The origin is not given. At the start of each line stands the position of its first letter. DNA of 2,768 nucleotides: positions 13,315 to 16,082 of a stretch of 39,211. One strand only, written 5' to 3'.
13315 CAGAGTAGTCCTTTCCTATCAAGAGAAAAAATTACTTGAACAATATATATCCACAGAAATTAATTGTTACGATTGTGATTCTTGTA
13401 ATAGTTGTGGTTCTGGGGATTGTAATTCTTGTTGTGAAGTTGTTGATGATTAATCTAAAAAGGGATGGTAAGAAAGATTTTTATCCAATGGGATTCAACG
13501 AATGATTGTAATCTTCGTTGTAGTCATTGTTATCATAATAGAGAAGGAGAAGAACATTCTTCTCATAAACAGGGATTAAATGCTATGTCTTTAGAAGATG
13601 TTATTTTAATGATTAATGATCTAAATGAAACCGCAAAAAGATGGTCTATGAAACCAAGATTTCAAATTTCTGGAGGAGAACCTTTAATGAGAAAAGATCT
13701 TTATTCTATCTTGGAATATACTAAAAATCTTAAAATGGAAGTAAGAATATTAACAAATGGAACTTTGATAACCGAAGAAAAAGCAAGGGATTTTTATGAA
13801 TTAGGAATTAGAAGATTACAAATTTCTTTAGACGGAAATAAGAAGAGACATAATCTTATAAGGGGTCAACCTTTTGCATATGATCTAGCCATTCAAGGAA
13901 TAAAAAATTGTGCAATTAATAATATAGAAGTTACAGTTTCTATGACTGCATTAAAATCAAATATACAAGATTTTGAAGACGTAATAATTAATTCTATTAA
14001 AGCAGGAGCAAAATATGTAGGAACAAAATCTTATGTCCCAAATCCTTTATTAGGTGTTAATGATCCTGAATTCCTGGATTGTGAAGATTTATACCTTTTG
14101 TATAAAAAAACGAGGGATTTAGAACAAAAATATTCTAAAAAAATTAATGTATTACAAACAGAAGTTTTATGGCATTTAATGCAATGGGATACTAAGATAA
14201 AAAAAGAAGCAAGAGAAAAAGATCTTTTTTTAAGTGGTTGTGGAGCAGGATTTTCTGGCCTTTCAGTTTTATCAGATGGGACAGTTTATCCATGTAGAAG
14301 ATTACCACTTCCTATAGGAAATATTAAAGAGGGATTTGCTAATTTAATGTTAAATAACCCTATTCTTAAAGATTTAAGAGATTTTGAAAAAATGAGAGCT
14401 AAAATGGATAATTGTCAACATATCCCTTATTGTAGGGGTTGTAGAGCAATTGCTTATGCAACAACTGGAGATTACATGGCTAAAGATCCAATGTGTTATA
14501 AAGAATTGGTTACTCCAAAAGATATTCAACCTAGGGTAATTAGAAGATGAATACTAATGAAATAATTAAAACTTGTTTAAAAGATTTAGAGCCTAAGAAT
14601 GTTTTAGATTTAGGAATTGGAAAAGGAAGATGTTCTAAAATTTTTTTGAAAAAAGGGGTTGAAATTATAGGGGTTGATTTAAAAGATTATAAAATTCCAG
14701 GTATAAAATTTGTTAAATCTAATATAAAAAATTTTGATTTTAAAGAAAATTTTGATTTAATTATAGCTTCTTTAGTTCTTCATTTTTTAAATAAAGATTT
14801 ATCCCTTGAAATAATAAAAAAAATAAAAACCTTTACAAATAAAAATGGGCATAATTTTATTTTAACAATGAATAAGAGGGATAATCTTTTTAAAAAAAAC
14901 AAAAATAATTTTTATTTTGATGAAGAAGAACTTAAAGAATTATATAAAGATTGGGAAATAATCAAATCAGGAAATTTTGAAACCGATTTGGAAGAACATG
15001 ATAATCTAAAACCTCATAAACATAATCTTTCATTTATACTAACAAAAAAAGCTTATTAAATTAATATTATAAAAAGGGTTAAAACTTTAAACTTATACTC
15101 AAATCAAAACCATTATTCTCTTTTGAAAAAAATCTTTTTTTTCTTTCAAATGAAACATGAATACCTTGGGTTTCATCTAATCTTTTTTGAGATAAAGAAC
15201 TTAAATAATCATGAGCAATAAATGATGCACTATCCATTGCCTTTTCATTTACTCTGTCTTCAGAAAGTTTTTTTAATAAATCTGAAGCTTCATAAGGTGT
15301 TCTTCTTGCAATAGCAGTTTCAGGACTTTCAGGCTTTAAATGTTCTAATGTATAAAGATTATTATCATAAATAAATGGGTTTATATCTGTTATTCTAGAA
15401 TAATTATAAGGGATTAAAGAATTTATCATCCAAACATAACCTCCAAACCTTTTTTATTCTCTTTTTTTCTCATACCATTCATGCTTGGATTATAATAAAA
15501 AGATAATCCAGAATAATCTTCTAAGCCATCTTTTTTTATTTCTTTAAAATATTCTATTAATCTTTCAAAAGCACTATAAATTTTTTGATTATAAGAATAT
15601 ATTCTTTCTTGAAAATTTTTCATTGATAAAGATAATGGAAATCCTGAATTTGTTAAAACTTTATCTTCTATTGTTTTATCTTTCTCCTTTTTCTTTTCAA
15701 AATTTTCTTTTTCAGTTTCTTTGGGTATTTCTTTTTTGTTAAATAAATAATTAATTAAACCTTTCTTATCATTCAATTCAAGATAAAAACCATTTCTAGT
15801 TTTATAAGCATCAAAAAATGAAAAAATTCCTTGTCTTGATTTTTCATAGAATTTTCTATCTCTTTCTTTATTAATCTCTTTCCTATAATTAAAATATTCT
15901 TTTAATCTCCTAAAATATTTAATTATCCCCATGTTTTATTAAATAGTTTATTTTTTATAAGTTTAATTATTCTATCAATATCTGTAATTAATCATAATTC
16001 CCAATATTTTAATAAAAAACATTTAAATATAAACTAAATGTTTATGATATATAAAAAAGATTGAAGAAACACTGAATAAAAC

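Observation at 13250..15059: Cys-rich precursor peptide + radical SAM/SPASM enzyme + SAM methyltransferase: candidate thioether-type (sacti-/ranthipeptide-like) RiPP cassette in a DPANN-like archaeon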

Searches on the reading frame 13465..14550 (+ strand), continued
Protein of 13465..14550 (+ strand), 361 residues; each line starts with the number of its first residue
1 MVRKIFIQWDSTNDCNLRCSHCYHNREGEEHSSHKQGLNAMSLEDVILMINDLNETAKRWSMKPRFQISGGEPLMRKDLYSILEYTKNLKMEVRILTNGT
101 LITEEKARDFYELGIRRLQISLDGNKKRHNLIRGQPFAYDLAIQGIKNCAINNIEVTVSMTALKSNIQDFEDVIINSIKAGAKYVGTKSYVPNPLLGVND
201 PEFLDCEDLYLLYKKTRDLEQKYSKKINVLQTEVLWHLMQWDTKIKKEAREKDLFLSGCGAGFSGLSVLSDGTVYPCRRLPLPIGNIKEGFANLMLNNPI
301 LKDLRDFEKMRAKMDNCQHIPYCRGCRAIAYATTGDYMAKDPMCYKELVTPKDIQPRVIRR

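Call 59: search_protein_families(library=ncbifam, alignment_id=A1, max_evalue=1e-20)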
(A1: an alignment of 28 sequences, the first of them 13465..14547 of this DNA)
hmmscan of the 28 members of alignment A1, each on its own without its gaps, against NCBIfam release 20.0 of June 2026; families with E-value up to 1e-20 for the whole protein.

A. member 1, window:13465-14547:+ (361 aa): 17 families
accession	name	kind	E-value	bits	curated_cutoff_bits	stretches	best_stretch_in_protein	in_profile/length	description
TIGR04340.1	rSAM_ACGX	hypoth_equivalog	1.3e-52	179.2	400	1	7-347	5-340/341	radical SAM/SPASM domain protein, ACGX system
TIGR04055.1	rSAM_NirJ2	equivalog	8.9e-49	166.8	500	1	7-345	2-323/326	putative heme d1 biosynthesis radical SAM protein NirJ2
TIGR04545.1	rSAM_ahbD_hemeb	equivalog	2.7e-48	165.1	500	1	7-345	2-336/339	heme b synthase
TIGR04053.2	TIGR04053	equivalog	1.4e-43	149.6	395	1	5-182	8-178/366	TIGR04053 family radical SAM/SPASM domain-containing protein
TIGR04054.1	rSAM_NirJ1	equivalog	7.3e-40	136.8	650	1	7-174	38-194/387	putative heme d1 biosynthesis radical SAM protein NirJ1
TIGR04347.1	pseudo_SAM_Halo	equivalog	1.7e-37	129.6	525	1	6-174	39-196/390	TIGR04347 family pseudo-SAM/SPASM protein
TIGR04546.1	rSAM_ahbC_deAc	equivalog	2.3e-37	128.7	650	1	4-172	38-195/390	12,18-didecarboxysiroheme deacetylase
TIGR04051.1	rSAM_NirJ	equivalog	3.2e-33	115.2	515.45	1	7-173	4-159/354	heme d1 biosynthesis radical SAM protein NirJ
TIGR04250.1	SCM_rSAM_ScmE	equivalog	4.7e-33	114.6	400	1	9-342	7-343/358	SynChlorMet cassette radical SAM/SPASM protein ScmE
NF050035.1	rSAM_WgK_link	exception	2.5e-32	112.3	650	1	8-345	12-362/367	radical SAM/SPASM peptide maturase WgkB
TIGR04082.1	rSAM_for_selen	equivalog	2.4e-26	92.6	350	0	258-344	431-515/516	thio(seleno)oxazole modification radical SAM maturase SbtM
TIGR04133.1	rSAM_w_lipo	hypoth_equivalog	3.1e-26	92.1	425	1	7-326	26-330/350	TIGR04133 family radical SAM/SPASM protein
TIGR03962.1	mycofact_rSAM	equivalog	7.6e-26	91.1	265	1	5-346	12-333/339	mycofactocin radical SAM maturase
TIGR04303.1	GeoRSP_rSAM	equivalog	2.2e-25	89.9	400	1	6-345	6-325/325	GeoRSP system radical SAM/SPASM protein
NF047865.1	rSAM_PapB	equivalog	2.1e-24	86.4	340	1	12-337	10-327/330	PapB family radical SAM/SPASM ranthipeptide maturase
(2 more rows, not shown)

B. families by the number of members that match (of 28 scanned): 33 families (the first 25 are shown)
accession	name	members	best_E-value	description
TIGR04055.1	rSAM_NirJ2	28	2.3e-57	putative heme d1 biosynthesis radical SAM protein NirJ2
TIGR04545.1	rSAM_ahbD_hemeb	28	4.3e-57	heme b synthase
TIGR04340.1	rSAM_ACGX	28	1.8e-56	radical SAM/SPASM domain protein, ACGX system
TIGR04053.2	TIGR04053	28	7.2e-50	TIGR04053 family radical SAM/SPASM domain-containing protein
TIGR04054.1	rSAM_NirJ1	28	3.7e-45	putative heme d1 biosynthesis radical SAM protein NirJ1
TIGR04546.1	rSAM_ahbC_deAc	28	6.1e-44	12,18-didecarboxysiroheme deacetylase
TIGR04347.1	pseudo_SAM_Halo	28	7.4e-43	TIGR04347 family pseudo-SAM/SPASM protein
TIGR04051.1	rSAM_NirJ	28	3.3e-40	heme d1 biosynthesis radical SAM protein NirJ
TIGR04082.1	rSAM_for_selen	28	1.1e-39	thio(seleno)oxazole modification radical SAM maturase SbtM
TIGR04250.1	SCM_rSAM_ScmE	28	2.9e-38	SynChlorMet cassette radical SAM/SPASM protein ScmE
TIGR04303.1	GeoRSP_rSAM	28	2.8e-37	GeoRSP system radical SAM/SPASM protein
NF050035.1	rSAM_WgK_link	28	1.9e-35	radical SAM/SPASM peptide maturase WgkB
TIGR04133.1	rSAM_w_lipo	27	1.4e-29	TIGR04133 family radical SAM/SPASM protein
TIGR03962.1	mycofact_rSAM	27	9.4e-29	mycofactocin radical SAM maturase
NF047865.1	rSAM_PapB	27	2.6e-27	PapB family radical SAM/SPASM ranthipeptide maturase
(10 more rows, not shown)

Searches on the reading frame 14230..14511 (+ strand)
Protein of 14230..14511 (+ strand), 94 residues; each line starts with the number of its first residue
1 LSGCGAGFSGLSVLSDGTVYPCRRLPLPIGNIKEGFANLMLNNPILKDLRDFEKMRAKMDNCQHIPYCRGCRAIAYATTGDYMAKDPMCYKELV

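Call 18: find_related_loci(query=A2, collection=metagenome_contigs, flank=5000)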
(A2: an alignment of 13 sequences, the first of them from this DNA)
Query A2 (94 aa) in metagenome_contigs; peptide patterns used: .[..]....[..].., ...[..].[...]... (x = any residue, [..] = any of these).
600 stretches matched a pattern (row limit reached: there are more); 521 encode a relative of the query (tblastn E <= 1e-3); the best 80 are kept; 80 distinct loci.
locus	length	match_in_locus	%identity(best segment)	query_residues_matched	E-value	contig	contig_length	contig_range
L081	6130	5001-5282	84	1-94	8e-55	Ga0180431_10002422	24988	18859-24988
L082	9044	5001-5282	81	1-94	1e-54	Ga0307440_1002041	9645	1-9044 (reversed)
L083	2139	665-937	71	1-92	1e-44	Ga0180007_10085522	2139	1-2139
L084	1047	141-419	72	1-94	2e-46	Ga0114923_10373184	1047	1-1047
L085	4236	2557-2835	72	1-94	7e-44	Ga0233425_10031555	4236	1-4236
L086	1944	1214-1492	68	1-94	4e-44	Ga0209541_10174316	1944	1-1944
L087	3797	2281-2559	66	1-94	3e-43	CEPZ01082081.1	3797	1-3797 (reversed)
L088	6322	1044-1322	68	1-94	6e-43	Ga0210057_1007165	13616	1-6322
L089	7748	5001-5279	68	1-94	8e-43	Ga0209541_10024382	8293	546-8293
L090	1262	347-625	64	1-94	9e-44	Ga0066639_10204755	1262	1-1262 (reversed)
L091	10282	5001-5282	63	1-94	2e-42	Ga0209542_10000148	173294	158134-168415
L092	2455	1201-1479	67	1-94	2e-42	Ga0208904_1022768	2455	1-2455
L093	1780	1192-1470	68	1-94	1e-42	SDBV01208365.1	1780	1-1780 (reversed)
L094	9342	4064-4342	60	1-94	2e-41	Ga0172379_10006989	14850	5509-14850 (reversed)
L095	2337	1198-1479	67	1-94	2e-41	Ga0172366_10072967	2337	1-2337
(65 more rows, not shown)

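Call 76: find_related_loci(query=A2, collection=viral_contigs, flank=6000)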
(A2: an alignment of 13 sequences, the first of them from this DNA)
Query A2 (94 aa) in viral_contigs; peptide patterns used: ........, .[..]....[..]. (x = any residue, [..] = any of these).
56 stretches matched a pattern, but none encodes a relative of the query by tblastn (E <= 1e-3).

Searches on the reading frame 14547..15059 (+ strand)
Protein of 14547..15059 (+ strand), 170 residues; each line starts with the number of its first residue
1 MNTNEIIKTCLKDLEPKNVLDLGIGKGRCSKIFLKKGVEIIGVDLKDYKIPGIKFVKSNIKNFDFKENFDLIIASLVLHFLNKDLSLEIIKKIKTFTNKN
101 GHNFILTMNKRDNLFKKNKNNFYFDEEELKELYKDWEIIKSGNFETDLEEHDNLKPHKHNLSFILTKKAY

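Call 3: search_protein_families(library=pfam, proteins=[window:14547-15059:+], max_evalue=0.1)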
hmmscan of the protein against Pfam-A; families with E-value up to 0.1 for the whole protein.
window:14547-15059:+ (170 aa): 14 families
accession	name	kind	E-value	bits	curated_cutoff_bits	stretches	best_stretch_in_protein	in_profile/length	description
PF03848.20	TehB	-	7.6e-19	68.3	20.4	1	8-144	23-171/193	Tellurite resistance protein TehB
PF13489.12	Methyltransf_23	-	6.3e-12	46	27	1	8-135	14-131/164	Methyltransferase domain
PF13649.12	Methyltransf_25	-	1.4e-08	35.7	27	1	19-101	1-97/97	Methyltransferase domain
PF08241.18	Methyltransf_11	-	4.9e-08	34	21.2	1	20-102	1-92/95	Methyltransferase domain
PF13847.12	Methyltransf_31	-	5.4e-07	29.8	27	1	17-131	5-139/145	Methyltransferase domain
PF08242.18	Methyltransf_12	-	3.7e-06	28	30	1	20-102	1-97/98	Methyltransferase domain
PF01728.25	FtsJ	-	5.3e-06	26.9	24.1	1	15-75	21-98/181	FtsJ-like methyltransferase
PF11968.14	Bmt2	-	0.00016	22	20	1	17-103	54-142/221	25S rRNA (adenine(2142)-N(1))-methyltransferase, Bmt2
PF05185.22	PRMT5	-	0.0037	17.6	22.9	1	53-100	119-166/171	PRMT5 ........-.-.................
PF01739.24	CheR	-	0.0056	16.6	27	1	53-105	120-173/195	CheR methyltransferase, SAM binding domain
PF05175.20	MTS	-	0.0065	16.6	23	1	9-70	25-84/170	Methyltransferase small domain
PF05401.17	NodS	-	0.011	16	24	1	50-88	88-126/201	Nodulation protein S (NodS)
PF03721.20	UDPG_MGDP_dh_N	-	0.031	14.3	27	0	30-67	16-53/187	UDP-glucose/GDP-mannose dehydrogenase family, NAD binding domain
PF03686.19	UPF0146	-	0.082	13.2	26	0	4-62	2-62/129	Uncharacterised protein family (UPF0146)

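Call 4: search_protein_families(library=ncbifam, proteins=[window:14547-15059:+], max_evalue=0.1)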
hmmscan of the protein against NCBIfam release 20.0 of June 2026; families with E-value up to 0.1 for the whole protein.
window:14547-15059:+ (170 aa): 19 families
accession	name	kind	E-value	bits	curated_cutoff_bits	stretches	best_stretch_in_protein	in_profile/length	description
NF008992.0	PRK12335.1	equivalog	2.1e-21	76.4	303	1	8-168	115-287/289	SAM-dependent methyltransferase TehB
TIGR00477.1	tehB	equivalog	1.8e-18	66.7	219.5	1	7-149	65-218/238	tellurite resistance methyltransferase TehB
NF008405.0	PRK11207.1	equivalog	2.3e-16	59.9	218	1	9-148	24-175/198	tellurite resistance methyltransferase TehB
TIGR02072.1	BioC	equivalog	3.9e-07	30.1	184.95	1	13-139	32-174/244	malonyl-ACP O-methyltransferase BioC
NF043040.1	corrin_prot_MT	hypoth_equivalog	7.9e-06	25.4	180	1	15-102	41-144/216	corrinoid protein-associated methyltransferase CpaM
TIGR01983.1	UbiG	equivalog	9.8e-06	25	102.95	1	12-111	46-157/228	bifunctional 2-polyprenyl-6-hydroxyphenol methylase/3-demethylubiquinol 3-O-methyltransferase UbiG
NF041820.1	daptide_MTase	equivalog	3.9e-05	23.2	175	1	14-47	36-68/243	daptide-type RiPP biosynthesis methyltransferase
NF004452.0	PRK05785.1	equivalog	6.4e-05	22.5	207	1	5-123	40-161/228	hypothetical protein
NF002463.0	PRK01683.1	equivalog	7.2e-05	22.5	297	1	14-113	30-133/258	trans-aconitate 2-methyltransferase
NF011529.0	PRK14968.1-3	equivalog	0.00014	21.4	162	1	10-69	29-84/198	putative methyltransferase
TIGR00537.1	hemK_rel_arch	hypoth_equivalog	0.00041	20.1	87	1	7-63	11-68/179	HemK2/MTQ2 family protein methyltransferase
TIGR02021.1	BchM-ChlM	equivalog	0.0017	17.8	158.9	1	9-75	47-125/218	magnesium protoporphyrin IX methyltransferase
NF045667.1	MTase_DVU1556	equivalog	0.002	17.6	155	1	14-79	21-95/213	DVU_1556 family methyltransferase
NF041650.1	nod_mtase_NodS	equivalog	0.0031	17.2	300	1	49-86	82-119/190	nodulation methyltransferase NodS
TIGR03533.1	L3_gln_methyl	equivalog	0.0032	16.8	229.7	1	8-76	114-181/284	50S ribosomal protein L3 N(5)-glutamine methyltransferase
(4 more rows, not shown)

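Call 53: search_protein_families(library=padloc, proteins=[window:14547-15059:+], max_evalue=0.01)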
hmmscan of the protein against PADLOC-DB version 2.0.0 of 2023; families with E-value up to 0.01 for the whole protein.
window:14547-15059:+ (170 aa): 2 families
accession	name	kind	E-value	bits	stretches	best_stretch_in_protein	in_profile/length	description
PDLC04134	mad2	-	7.3e-10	36.3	1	10-112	286-400/492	mads_2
PDLC03298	MTase_II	-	0.0086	13.2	0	7-76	19-88/362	Type II methyltransferase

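Call 77: search_solved_structures(query=window:14547-15056:+, max_evalue=0.001)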
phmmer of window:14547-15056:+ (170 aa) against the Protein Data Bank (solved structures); distinct sequences matched with E-value up to 0.001: 6.
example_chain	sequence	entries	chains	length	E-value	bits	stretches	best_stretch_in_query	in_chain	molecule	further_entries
3m70_A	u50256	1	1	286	5.7e-15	58.7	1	10-150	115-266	Tellurite resistance protein tehB homolog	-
4dq0_A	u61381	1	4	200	3.7e-09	39.8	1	7-148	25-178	Tellurite resistance protein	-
2xva_A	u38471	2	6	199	7e-09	38.9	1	7-147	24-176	TELLURITE RESISTANCE PROTEIN TEHB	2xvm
2i6g_A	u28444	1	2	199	1.4e-06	31.4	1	7-149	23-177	Putative methyltransferase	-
3dtn_A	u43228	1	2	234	4.9e-05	26.4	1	12-120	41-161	Putative Methyltransferase MM_2633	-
8rdl_A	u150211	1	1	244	0.00086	22.3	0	11-96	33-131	ToxA protein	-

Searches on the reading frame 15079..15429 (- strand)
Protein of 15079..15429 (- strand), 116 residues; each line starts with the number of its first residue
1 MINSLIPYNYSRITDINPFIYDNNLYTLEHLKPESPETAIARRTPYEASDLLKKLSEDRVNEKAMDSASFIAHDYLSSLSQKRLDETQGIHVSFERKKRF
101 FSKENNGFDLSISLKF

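Call 3: search_protein_families(library=pfam, proteins=[window:15079-15429:-], max_evalue=0.1)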
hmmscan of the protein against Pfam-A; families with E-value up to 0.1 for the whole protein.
window:15079-15429:- (116 aa): 0 families

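Call 35: find_encoding_contigs(protein=window:15079-15429:-, flank=6000, max_places=10)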
Protein window:15079-15429:- (116 aa): no gene with exactly this product is on record in the collection.

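Call 53: search_protein_families(library=padloc, proteins=[window:15079-15429:-], max_evalue=0.01)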
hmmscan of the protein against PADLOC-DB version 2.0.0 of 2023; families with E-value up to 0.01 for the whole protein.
window:15079-15429:- (116 aa): 0 families

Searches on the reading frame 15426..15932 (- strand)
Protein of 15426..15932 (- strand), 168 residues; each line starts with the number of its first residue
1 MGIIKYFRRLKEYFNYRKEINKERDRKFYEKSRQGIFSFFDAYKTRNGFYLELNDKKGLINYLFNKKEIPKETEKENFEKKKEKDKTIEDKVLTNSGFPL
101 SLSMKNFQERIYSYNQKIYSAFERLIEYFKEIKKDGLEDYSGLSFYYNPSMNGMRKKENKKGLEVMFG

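Call 3: search_protein_families(library=pfam, proteins=[window:15426-15932:-], max_evalue=0.1)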
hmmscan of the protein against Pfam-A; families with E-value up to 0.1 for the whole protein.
window:15426-15932:- (168 aa): 0 families

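Call 53: search_protein_families(library=padloc, proteins=[window:15426-15932:-], max_evalue=0.01)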
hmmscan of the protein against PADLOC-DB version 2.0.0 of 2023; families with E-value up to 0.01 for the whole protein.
window:15426-15932:- (168 aa): 0 families

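Call 61: find_encoding_contigs(protein=window:15426-15932:-, flank=5000, max_places=10)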
Protein window:15426-15932:- (168 aa): no gene with exactly this product is on record in the collection.
